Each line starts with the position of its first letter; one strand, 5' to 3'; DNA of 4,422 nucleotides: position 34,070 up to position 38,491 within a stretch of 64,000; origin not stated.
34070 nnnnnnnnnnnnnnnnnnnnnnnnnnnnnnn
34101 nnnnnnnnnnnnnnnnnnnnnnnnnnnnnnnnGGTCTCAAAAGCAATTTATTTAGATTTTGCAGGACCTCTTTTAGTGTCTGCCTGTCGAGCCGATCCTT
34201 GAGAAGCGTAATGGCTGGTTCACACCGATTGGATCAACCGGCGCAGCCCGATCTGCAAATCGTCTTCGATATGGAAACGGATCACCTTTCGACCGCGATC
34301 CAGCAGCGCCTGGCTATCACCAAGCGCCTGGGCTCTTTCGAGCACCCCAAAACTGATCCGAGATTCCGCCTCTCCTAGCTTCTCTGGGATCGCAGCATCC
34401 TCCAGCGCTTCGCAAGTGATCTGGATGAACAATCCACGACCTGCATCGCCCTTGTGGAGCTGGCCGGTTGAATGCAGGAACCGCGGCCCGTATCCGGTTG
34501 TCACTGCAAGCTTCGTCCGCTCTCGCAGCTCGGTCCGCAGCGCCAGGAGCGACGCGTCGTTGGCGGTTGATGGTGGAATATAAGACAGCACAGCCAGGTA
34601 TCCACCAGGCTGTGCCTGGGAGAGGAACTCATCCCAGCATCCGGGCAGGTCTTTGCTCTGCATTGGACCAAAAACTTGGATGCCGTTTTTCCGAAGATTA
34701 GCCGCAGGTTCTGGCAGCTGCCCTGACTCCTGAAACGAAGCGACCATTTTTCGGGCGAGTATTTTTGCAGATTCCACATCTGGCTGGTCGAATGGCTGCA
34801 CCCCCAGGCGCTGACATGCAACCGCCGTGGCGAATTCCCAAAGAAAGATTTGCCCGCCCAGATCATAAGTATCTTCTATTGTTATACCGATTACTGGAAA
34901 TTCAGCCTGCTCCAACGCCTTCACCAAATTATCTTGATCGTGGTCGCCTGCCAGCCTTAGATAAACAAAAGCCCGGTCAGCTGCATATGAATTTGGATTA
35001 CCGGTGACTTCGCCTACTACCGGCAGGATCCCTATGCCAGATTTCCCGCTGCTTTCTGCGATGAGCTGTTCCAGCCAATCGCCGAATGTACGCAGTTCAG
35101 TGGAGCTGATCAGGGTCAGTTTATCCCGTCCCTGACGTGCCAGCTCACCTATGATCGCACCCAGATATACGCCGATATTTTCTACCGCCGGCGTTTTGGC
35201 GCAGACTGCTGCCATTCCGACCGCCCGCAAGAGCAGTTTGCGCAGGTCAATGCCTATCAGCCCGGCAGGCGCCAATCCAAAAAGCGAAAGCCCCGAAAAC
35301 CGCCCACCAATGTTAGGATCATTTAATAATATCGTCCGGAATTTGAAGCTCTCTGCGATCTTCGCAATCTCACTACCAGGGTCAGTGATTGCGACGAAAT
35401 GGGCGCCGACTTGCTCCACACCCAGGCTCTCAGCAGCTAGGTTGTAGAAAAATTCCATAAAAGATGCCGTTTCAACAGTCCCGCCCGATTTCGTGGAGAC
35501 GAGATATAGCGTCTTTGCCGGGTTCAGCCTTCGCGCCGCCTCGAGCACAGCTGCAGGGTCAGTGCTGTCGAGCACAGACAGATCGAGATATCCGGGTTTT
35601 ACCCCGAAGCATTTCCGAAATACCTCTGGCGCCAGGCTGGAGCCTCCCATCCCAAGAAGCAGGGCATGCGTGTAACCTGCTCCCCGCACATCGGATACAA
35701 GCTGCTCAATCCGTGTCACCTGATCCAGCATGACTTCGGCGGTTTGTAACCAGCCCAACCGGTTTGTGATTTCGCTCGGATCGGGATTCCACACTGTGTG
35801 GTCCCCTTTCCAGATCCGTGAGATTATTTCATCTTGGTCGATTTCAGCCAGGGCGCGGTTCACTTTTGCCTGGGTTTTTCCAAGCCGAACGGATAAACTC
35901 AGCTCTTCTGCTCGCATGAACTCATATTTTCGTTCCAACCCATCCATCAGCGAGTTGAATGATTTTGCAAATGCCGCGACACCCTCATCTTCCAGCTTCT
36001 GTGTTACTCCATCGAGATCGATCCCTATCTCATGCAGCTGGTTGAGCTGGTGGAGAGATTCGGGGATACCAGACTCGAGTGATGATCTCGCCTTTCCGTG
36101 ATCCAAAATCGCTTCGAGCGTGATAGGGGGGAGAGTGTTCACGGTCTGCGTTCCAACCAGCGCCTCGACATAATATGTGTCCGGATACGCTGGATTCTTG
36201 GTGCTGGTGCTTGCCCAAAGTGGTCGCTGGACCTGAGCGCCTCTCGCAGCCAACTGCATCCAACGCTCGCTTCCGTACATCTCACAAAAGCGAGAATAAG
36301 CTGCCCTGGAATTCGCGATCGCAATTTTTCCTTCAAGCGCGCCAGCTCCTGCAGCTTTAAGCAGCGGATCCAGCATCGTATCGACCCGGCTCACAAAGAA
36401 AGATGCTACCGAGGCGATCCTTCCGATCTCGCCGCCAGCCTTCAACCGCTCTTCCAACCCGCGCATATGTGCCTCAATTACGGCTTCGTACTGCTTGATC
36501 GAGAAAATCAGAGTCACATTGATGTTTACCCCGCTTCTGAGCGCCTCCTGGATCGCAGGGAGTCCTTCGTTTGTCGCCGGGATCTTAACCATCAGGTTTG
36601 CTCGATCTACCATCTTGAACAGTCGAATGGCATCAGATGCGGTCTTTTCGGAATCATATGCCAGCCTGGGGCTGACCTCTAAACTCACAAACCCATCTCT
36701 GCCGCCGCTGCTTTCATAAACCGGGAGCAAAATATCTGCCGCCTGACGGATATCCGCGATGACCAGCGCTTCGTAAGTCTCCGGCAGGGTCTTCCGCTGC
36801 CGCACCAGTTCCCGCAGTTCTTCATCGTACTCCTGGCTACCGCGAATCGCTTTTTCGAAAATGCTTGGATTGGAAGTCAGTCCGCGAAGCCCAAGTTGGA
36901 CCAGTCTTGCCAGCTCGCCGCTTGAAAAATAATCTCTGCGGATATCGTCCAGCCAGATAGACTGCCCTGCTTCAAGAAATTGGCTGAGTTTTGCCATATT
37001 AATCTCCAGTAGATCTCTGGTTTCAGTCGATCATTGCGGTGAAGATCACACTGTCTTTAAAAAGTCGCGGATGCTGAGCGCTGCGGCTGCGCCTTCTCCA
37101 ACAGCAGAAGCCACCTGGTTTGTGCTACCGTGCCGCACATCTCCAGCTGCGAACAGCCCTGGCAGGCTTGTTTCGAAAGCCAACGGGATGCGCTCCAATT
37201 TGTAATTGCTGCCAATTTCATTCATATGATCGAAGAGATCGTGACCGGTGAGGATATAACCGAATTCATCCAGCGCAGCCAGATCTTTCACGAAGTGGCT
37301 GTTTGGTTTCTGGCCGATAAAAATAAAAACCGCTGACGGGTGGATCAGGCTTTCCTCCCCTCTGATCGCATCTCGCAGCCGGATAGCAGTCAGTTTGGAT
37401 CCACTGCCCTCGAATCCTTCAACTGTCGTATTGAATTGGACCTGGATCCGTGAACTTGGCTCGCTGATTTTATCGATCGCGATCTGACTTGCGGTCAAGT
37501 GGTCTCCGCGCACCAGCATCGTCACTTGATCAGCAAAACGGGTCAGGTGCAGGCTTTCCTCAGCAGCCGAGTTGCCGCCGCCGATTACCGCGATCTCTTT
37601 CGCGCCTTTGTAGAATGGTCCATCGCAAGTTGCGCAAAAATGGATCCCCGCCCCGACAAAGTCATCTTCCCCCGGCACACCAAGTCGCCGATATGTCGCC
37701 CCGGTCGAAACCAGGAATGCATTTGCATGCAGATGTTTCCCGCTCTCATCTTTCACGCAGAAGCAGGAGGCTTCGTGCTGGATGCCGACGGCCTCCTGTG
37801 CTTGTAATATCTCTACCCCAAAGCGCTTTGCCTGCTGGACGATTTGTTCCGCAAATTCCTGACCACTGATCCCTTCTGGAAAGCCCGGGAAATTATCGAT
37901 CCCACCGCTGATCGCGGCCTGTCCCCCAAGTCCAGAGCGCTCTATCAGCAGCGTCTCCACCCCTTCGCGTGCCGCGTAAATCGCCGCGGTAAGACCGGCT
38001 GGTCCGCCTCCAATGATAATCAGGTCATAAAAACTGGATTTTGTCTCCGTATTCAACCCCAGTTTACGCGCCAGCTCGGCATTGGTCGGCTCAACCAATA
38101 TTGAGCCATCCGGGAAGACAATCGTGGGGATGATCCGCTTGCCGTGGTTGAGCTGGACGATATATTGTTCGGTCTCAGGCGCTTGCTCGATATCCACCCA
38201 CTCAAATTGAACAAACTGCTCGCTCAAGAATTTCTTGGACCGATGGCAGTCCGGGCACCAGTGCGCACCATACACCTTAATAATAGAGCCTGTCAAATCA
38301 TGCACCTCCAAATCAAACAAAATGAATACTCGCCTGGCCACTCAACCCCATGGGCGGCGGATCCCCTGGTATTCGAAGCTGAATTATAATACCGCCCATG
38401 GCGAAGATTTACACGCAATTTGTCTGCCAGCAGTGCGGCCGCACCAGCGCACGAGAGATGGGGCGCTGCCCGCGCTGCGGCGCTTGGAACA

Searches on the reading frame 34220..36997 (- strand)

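Call 12: search_protein_families(library=pfam, max_evalue=0.00001, proteins=[window:34220-36997:-])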
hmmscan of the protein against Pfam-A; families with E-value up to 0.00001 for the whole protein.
window:34220-36997:- (925 aa): 2 families
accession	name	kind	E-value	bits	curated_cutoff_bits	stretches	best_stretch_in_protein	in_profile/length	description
PF00923.25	TAL_FSA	-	2.7e-80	270.2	27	1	14-352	1-283/285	Transaldolase/Fructose-6-phosphate aldolase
PF00342.24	PGI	-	1.2e-15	57.6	22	1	441-653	95-309/486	Phosphoglucose isomerase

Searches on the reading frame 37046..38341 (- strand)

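Call 12: search_protein_families(library=pfam, max_evalue=0.00001, proteins=[window:37046-38341:-])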
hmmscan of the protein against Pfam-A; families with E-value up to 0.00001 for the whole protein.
window:37046-38341:- (431 aa): 11 families
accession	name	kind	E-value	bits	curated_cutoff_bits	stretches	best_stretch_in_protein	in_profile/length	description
PF07992.20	Pyr_redox_2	-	7.1e-43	147.5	26.1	1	105-417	1-291/291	Pyridine nucleotide-disulphide oxidoreductase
PF13738.12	Pyr_redox_3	-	3.7e-20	72.8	30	1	156-362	76-286/305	Pyridine nucleotide-disulphide oxidoreductase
PF00070.33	Pyr_redox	-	2.1e-14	54.2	22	1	250-323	2-80/82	Pyridine nucleotide-disulphide oxidoreductase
PF12831.13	FAD_oxidored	-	5.4e-11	42.9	27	1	106-168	1-69/416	FAD dependent oxidoreductase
PF00890.30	FAD_binding_2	-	2e-10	40.9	20.4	1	106-159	1-54/414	FAD binding domain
PF00462.30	Glutaredoxin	-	2.7e-10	40.7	22.9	1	21-76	1-55/60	Glutaredoxin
PF03486.20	HI0933_like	-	3.1e-09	37.1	50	0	106-147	2-44/244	HI0933-like protein Rossmann domain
PF01266.30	DAO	-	4.6e-08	33.4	27.9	0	106-147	1-44/353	FAD dependent oxidoreductase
PF13450.12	NAD_binding_8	-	2.4e-06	28.2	21.9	1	109-143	1-36/68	NAD(P)-binding Rossmann-like domain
PF01134.28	GIDA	-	3.5e-06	26.8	22.1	0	106-142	1-29/391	Glucose inhibited division protein A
PF01946.23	Thi4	-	3.9e-06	26.7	26.2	1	105-148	18-62/235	Thi4 family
